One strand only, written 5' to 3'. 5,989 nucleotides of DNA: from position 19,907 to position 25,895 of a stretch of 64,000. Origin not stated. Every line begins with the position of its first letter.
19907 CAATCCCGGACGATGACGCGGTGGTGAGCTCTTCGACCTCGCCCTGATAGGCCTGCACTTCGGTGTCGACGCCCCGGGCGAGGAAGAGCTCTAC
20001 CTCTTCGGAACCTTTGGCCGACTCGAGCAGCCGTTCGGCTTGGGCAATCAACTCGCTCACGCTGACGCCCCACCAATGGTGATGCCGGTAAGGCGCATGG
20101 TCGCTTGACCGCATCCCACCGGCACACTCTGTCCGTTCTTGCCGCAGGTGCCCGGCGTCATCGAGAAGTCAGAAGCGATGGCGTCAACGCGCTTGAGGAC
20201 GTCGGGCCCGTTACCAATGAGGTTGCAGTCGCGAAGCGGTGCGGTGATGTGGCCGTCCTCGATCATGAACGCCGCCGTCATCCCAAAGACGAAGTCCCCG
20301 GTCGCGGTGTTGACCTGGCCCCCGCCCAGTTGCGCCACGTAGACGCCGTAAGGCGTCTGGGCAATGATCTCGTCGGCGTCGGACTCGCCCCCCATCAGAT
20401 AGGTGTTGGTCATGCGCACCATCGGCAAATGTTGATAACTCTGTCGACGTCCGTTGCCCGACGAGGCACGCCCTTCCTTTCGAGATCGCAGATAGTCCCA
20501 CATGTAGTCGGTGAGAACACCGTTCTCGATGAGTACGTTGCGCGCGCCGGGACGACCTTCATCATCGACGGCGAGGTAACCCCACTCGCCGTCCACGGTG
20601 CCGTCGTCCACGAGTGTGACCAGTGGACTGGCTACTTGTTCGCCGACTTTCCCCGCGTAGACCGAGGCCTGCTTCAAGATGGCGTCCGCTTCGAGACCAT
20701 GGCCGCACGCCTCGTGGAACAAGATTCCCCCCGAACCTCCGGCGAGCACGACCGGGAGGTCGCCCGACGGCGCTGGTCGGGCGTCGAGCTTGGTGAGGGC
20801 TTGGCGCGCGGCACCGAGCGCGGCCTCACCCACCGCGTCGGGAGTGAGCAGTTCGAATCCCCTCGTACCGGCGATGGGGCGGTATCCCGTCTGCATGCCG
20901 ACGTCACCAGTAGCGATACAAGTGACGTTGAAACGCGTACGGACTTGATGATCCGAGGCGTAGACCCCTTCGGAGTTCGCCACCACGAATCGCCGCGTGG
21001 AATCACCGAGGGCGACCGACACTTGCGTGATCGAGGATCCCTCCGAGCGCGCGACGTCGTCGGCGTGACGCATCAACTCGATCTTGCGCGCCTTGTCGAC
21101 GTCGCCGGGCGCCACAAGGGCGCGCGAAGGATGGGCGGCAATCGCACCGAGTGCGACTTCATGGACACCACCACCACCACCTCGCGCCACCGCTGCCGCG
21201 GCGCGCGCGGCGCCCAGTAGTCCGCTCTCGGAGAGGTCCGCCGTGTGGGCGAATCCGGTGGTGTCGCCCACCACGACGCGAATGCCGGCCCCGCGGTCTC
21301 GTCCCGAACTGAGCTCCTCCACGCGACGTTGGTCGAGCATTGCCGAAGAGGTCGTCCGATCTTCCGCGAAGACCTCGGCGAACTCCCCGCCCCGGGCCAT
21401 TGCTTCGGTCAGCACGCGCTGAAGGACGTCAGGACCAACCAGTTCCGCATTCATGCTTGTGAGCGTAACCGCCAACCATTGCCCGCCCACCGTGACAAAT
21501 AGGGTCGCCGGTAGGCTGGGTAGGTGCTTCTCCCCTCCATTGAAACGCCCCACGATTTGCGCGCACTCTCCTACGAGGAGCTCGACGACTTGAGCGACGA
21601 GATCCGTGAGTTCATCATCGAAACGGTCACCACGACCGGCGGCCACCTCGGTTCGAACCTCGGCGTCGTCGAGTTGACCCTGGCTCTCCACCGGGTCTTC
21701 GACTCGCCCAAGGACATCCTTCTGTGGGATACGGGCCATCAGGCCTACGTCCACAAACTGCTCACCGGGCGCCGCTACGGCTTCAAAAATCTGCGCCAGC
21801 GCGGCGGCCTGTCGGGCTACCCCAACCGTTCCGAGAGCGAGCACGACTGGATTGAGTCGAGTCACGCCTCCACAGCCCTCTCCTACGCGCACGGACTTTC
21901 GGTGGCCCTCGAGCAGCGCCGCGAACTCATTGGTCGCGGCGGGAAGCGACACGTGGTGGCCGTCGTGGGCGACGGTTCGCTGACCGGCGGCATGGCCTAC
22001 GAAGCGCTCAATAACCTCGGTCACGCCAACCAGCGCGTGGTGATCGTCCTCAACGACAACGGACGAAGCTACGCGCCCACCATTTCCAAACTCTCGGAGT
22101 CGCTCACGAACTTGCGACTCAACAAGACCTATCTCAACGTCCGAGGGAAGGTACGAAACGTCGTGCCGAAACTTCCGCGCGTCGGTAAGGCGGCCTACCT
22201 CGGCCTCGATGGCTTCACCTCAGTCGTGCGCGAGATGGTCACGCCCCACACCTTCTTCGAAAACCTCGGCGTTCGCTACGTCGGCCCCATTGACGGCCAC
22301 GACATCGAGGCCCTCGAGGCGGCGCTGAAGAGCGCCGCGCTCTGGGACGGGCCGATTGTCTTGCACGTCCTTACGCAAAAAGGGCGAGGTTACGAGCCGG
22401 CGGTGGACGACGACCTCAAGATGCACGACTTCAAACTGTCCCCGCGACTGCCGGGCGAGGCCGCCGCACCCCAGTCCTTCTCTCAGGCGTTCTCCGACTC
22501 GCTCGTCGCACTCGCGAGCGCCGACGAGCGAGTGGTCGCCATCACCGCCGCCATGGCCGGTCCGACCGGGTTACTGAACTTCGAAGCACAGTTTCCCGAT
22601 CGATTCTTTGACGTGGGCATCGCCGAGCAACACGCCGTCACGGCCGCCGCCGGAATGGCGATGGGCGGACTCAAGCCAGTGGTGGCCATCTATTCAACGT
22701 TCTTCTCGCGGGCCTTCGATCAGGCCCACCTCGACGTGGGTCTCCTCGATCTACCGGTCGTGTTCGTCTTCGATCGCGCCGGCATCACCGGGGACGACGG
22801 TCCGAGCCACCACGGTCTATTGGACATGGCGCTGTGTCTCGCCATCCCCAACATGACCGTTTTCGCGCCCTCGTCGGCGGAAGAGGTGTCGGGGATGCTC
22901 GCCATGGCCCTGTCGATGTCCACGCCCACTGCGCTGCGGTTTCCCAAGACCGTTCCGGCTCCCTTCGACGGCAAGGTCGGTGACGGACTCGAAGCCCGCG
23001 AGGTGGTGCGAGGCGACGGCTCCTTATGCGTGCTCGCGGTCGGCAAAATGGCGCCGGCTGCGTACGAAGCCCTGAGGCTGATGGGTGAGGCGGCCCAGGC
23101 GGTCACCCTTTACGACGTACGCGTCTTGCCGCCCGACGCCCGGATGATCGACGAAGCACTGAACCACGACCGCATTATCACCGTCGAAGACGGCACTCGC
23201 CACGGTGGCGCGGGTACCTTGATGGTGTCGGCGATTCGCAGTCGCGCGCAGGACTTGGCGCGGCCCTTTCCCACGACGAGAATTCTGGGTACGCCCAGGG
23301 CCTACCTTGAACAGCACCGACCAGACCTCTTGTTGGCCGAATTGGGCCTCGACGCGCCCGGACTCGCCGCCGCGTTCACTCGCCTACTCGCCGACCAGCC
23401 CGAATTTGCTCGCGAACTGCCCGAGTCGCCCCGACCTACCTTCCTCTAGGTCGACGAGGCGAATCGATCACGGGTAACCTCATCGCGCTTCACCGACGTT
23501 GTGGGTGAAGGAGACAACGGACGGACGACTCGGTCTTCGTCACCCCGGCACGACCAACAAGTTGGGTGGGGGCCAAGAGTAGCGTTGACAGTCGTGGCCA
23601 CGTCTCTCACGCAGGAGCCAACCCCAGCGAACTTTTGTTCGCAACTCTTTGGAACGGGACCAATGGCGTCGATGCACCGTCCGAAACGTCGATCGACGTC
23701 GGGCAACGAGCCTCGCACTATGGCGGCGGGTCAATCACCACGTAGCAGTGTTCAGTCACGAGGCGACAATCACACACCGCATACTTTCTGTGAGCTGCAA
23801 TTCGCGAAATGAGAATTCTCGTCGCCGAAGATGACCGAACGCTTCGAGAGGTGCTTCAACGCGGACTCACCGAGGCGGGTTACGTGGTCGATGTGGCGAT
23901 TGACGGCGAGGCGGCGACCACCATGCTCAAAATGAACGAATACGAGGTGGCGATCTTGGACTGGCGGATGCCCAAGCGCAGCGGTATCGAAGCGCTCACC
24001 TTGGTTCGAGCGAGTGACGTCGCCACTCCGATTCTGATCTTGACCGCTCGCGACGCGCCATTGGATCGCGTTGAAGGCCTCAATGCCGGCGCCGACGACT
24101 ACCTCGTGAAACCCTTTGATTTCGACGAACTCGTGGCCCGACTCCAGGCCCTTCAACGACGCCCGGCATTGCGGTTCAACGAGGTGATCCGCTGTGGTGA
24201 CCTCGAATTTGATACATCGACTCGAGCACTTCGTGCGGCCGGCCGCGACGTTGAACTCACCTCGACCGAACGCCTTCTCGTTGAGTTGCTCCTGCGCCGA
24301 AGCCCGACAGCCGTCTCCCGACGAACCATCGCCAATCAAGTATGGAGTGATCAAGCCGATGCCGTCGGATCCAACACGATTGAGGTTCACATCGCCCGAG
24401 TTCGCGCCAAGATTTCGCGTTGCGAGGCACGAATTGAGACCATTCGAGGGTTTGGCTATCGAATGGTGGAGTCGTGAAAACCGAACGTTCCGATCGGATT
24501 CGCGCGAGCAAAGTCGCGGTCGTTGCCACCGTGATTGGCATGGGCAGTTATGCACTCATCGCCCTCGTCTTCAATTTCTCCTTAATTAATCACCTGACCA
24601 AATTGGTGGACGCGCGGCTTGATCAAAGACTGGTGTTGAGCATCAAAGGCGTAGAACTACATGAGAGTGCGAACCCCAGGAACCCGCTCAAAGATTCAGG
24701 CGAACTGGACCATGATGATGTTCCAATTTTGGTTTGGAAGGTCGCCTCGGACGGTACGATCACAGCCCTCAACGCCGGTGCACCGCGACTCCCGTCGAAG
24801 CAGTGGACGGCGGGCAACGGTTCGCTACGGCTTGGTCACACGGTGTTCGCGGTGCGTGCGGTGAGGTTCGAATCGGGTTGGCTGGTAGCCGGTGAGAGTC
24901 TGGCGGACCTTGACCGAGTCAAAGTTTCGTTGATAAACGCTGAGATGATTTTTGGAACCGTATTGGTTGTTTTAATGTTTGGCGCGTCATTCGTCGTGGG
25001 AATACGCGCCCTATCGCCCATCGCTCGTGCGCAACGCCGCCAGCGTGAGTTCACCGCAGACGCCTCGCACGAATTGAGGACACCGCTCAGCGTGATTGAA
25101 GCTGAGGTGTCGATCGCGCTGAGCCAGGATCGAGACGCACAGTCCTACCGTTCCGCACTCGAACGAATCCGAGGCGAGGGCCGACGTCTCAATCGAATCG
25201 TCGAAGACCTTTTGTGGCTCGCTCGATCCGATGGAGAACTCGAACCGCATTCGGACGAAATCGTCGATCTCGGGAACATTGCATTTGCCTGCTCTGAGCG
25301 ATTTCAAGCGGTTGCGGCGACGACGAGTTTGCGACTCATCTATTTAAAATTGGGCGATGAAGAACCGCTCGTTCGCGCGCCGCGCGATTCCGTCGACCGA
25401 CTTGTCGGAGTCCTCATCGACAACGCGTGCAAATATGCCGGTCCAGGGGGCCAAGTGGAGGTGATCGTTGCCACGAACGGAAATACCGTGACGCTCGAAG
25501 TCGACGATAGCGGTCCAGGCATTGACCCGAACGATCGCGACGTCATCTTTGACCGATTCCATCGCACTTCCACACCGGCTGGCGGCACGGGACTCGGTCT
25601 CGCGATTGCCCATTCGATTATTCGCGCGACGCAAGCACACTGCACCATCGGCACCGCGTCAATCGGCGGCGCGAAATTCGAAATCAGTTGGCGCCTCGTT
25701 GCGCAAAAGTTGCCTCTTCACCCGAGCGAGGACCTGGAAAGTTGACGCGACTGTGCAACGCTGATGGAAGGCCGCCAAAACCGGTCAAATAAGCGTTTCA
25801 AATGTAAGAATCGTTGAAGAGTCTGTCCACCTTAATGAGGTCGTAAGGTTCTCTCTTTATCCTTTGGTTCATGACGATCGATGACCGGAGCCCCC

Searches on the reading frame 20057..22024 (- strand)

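Call 44: search_protein_families(library=pfam, proteins=[window:20057-22024:-], max_evalue=0.00001)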
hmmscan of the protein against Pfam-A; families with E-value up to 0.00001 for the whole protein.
window:20057-22024:- (655 aa): 3 families
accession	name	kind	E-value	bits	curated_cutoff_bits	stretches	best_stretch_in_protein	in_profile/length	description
PF19289.4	PmbA_TldD_3rd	-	3.3e-65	219.8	22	1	420-652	1-220/220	PmbA/TldA metallopeptidase C-terminal domain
PF19290.4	PmbA_TldD_2nd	-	2e-16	60.8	20.9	1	306-413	3-109/109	PmbA/TldA metallopeptidase central domain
PF01523.21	PmbA_TldD_1st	-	2.1e-14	53.9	20.9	1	216-280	1-65/65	PmbA/TldA metallopeptidase domain 1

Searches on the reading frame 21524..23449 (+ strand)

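Call 44: search_protein_families(library=pfam, proteins=[window:21524-23449:+], max_evalue=0.00001)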
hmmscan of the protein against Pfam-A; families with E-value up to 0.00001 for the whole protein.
window:21524-23449:+ (641 aa): 3 families
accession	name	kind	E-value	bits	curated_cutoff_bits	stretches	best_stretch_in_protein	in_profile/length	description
PF13292.11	DXP_synthase_N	-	4e-106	354.7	21.2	1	3-284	1-274/274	1-deoxy-D-xylulose-5-phosphate synthase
PF02779.29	Transket_pyr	-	7.3e-44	149.9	27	1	318-476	4-170/174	Transketolase, pyrimidine binding domain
PF02780.25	Transketolase_C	-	2.5e-09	37.5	25.9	1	493-611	4-121/124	Transketolase, C-terminal domain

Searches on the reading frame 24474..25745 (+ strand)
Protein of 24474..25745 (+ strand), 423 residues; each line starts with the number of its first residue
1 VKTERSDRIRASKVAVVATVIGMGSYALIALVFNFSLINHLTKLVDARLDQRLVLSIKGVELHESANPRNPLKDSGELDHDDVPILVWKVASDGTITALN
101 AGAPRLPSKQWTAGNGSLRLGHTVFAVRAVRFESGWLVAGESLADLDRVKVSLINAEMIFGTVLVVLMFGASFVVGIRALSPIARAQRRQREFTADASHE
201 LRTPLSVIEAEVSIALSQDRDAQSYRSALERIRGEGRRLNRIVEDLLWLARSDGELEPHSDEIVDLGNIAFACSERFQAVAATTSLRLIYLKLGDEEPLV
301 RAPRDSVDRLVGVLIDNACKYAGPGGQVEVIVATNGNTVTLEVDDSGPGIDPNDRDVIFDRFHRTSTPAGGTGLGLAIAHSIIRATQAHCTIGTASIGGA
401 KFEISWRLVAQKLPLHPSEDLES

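Call 44: search_protein_families(library=pfam, proteins=[window:24474-25745:+], max_evalue=0.00001)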
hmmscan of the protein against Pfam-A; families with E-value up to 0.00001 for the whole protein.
window:24474-25745:+ (423 aa): 2 families
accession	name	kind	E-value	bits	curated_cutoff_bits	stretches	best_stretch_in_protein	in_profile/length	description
PF02518.31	HATPase_c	-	2.3e-21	76.8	26.4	1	305-408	4-109/111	Histidine kinase-, DNA gyrase B-, and HSP90-like ATPase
PF00512.31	HisKA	-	9.3e-16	58.1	26.9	1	190-254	2-65/66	His Kinase A (phospho-acceptor) domain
